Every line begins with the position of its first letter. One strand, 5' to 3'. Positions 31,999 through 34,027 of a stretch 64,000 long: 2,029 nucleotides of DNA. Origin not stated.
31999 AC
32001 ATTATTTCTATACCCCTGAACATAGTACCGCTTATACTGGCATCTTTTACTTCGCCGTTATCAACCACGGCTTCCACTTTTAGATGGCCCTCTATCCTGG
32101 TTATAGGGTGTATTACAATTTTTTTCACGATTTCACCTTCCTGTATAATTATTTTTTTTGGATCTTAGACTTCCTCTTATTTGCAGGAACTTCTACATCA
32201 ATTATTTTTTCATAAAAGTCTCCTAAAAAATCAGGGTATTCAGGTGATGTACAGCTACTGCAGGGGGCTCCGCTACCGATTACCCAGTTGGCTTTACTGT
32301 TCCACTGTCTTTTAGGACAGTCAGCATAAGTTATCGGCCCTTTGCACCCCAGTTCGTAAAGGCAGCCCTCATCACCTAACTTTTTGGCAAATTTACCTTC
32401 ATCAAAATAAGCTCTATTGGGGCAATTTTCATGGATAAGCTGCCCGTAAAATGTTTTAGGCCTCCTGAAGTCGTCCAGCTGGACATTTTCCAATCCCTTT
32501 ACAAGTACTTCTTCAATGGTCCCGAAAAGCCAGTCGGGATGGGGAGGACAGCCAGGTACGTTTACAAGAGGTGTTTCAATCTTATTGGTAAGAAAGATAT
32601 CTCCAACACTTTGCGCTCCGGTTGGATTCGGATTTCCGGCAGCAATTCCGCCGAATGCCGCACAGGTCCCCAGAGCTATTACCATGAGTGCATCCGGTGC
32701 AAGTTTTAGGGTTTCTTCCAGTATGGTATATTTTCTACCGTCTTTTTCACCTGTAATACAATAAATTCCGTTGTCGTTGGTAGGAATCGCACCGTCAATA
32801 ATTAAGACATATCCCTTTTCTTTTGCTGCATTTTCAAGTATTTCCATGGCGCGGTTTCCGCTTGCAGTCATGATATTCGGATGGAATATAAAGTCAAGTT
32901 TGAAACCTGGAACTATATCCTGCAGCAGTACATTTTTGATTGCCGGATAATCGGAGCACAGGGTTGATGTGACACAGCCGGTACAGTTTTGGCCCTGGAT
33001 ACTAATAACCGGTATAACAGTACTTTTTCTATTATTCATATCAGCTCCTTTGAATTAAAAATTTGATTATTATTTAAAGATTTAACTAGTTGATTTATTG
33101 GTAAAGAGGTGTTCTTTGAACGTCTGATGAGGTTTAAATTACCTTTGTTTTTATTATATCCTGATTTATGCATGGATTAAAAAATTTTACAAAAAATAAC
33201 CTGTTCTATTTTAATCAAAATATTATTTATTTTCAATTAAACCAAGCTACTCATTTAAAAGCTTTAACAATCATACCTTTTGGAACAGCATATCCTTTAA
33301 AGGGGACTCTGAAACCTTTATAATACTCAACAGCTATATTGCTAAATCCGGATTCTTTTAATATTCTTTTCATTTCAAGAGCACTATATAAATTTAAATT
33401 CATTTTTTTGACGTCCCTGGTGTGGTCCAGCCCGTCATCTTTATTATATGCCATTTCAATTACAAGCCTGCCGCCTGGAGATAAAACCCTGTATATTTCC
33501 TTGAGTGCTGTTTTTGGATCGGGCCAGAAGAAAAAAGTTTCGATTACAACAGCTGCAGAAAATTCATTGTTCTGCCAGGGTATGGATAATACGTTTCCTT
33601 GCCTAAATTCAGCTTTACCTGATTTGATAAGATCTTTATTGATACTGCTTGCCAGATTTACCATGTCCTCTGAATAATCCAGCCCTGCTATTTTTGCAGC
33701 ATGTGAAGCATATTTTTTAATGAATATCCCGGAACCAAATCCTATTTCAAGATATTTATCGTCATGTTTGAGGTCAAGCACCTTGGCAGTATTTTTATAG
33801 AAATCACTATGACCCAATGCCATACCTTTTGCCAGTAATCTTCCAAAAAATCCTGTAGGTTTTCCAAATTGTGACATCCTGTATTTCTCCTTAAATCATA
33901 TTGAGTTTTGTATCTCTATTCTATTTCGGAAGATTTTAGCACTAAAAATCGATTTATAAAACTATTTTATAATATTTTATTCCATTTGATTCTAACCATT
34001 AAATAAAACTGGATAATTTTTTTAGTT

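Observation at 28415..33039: Compact operon coupling a cytoplasmic [NiFe]-hydrogenase directly to MetV-MetF: candidate H2:methylene-THF oxidoreductase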

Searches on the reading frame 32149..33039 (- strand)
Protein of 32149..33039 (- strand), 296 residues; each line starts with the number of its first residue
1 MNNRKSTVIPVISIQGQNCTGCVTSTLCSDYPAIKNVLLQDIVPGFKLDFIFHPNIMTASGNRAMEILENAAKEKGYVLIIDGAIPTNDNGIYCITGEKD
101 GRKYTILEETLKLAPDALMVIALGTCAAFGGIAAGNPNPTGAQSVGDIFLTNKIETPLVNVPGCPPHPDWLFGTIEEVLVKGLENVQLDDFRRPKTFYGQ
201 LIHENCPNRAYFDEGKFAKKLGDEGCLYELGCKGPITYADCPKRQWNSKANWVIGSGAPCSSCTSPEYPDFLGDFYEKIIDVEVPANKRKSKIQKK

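Call 3: search_protein_families(library=pfam, proteins=[window:32149-33039:-], max_evalue=0.01)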
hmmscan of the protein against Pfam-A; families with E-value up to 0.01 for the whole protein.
window:32149-33039:- (296 aa): 2 families
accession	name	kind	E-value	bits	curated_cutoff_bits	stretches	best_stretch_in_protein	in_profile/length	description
PF14720.11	NiFe_hyd_SSU_C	-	3.1e-30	104.8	27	1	198-273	1-77/80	NiFe/NiFeSe hydrogenase small subunit C-terminal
PF01058.29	Oxidored_q6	-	5e-23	81.7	27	1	19-177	1-127/128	NADH ubiquinone oxidoreductase, 20 Kd subunit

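Call 4: search_protein_families(library=ncbifam, proteins=[window:32149-33039:-], max_evalue=0.01)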
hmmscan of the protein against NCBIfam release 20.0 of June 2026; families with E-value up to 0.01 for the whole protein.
window:32149-33039:- (296 aa): 8 families
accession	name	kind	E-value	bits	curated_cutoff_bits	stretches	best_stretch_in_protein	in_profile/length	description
NF045520.1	H2_NiFeSe_small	exception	5.4e-87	292.1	470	1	6-277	37-313/314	NiFeSe hydrogenase small subunit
TIGR00391.1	hydA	subfamily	1.2e-69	235.2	179.5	1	7-283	49-319/365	hydrogenase small subunit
NF007779.0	PRK10468.1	equivalog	1.2e-58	198.9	659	1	9-265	49-297/372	hydrogenase 2 small subunit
TIGR03294.1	FrhG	equivalog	9.6e-07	28.8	245.5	1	103-180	64-142/228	coenzyme F420 hydrogenase subunit gamma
NF005012.1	PRK06411.1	subfamily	0.0017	17.9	116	1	94-177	78-153/166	NADH-quinone oxidoreductase subunit NuoB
NF045875.1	F420_non_VhuG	exception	0.002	17.5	450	0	115-136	76-98/286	F420-non-reducing hydrogenase subunit VhuG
NF011395.0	PRK14820.1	equivalog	0.0038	17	263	0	115-178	99-153/180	NADH-quinone oxidoreductase subunit B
TIGR01957.1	nuoB_fam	subfamily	0.0042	17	142.7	0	108-175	76-135/145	NADH-quinone oxidoreductase subunit B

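Call 36: search_solved_structures(query=window:32149-33039:-, max_evalue=1e-10, show_alignments=3)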
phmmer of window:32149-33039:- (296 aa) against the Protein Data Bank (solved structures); distinct sequences matched with E-value up to 1e-10: 43.
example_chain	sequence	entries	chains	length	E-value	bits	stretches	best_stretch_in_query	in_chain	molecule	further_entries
4kl8_S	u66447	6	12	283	7.1e-71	242.2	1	9-276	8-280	Periplasmic [NiFeSe] hydrogenase small subunit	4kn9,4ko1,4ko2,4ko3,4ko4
1cc1_S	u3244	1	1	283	8.1e-71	242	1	9-276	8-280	HYDROGENASE (SMALL SUBUNIT)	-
3ze6_A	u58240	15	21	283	1.7e-66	227.8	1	10-277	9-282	PERIPLASMIC [NIFESE] HYDROGENASE, SMALL SUBUNIT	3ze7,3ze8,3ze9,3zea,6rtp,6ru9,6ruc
2wpn_A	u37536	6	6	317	2.2e-66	227.4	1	10-277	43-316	PERIPLASMIC [NIFESE] HYDROGENASE, SMALL SUBUNIT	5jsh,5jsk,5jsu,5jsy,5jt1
4u9h_S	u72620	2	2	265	1.7e-56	195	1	11-277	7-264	Periplasmic [NiFe] hydrogenase small subunit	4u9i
8w6x_S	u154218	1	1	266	1.8e-56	194.9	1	11-277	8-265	Periplasmic [NiFe] hydrogenase small subunit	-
1h2r_S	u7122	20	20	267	2e-56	194.7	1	11-277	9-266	PROTEIN (PERIPLASMIC [NIFE] HYDROGENASE SMALL SUBUNIT) | Periplasmic [NiFe] hydrogenase small subunit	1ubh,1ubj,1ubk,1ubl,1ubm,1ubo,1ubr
1h2a_S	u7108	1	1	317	3.5e-56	193.9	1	11-277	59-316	HYDROGENASE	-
6en9_S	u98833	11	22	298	2.2e-55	191.3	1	10-265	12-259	Hydrogenase-2 small chain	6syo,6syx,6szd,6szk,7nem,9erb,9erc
6ehq_S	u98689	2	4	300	2.3e-55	191.2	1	10-265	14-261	Hydrogenase-2 small chain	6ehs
6gam_S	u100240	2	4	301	2.3e-55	191.2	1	10-265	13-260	Hydrogenase-2 small chain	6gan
3myr_A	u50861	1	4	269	4.8e-55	190.2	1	11-279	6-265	Hydrogenase (NiFe) small subunit HydA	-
6g7m_S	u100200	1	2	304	5.7e-54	186.6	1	10-265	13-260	Hydrogenase-2 small chain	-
5xvb_S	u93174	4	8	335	9e-54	186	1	10-265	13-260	[NiFe]-hydrogenase 2 small subunit | Hydrogenase-2 small chain | NiFe hydrogenase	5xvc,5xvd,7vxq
1frv_A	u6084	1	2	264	9e-53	182.7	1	11-277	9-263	HYDROGENASE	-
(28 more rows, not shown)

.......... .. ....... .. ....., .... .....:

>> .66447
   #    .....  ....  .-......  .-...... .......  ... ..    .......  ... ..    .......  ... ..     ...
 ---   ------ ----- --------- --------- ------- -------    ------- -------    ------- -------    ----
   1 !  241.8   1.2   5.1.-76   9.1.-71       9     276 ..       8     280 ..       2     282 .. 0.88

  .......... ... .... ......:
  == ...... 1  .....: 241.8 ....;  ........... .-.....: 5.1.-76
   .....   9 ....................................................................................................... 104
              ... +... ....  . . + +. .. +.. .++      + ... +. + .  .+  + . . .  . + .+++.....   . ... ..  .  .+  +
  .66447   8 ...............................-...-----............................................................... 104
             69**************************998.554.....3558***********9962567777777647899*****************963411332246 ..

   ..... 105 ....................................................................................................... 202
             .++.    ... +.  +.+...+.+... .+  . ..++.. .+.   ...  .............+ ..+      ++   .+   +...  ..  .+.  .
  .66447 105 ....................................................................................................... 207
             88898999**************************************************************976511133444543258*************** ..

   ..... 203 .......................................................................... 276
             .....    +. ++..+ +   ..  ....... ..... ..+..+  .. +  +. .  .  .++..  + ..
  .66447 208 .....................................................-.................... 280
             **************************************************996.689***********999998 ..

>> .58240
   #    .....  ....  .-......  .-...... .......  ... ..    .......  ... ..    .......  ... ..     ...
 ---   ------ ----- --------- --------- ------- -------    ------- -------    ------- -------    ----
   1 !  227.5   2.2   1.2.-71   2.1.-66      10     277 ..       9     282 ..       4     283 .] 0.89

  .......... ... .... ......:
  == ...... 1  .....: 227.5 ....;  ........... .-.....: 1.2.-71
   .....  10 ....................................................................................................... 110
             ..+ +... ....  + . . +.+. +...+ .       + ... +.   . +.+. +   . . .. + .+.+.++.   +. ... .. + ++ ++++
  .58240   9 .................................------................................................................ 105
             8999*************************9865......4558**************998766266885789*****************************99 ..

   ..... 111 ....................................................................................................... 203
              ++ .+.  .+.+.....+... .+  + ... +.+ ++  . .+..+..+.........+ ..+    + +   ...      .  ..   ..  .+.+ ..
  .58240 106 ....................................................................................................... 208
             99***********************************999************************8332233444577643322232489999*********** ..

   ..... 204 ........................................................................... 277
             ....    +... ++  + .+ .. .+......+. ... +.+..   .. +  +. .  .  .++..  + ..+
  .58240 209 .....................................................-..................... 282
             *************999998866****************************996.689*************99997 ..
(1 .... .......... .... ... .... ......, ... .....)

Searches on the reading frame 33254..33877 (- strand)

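Call 44: search_protein_families(library=pfam, proteins=[window:33254-33877:-], max_evalue=0.0001)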
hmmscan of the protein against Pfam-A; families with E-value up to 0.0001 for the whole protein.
window:33254-33877:- (208 aa): 6 families
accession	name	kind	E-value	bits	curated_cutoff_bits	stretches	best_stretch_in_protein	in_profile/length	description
PF08241.18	Methyltransf_11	-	1.2e-21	77.6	21.2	1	43-140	1-95/95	Methyltransferase domain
PF13649.12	Methyltransf_25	-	8.1e-17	62.1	27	1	43-136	2-97/97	Methyltransferase domain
PF13847.12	Methyltransf_31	-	6.3e-16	58.8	27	1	37-175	2-143/145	Methyltransferase domain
PF13489.12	Methyltransf_23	-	4.7e-14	52.9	27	1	32-182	15-163/164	Methyltransferase domain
PF01209.24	Ubie_methyltran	-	5e-11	42.8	20.1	1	23-141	32-153/233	ubiE/COQ5 methyltransferase family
PF08242.18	Methyltransf_12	-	3.7e-10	40.8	30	1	43-138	1-98/98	Methyltransferase domain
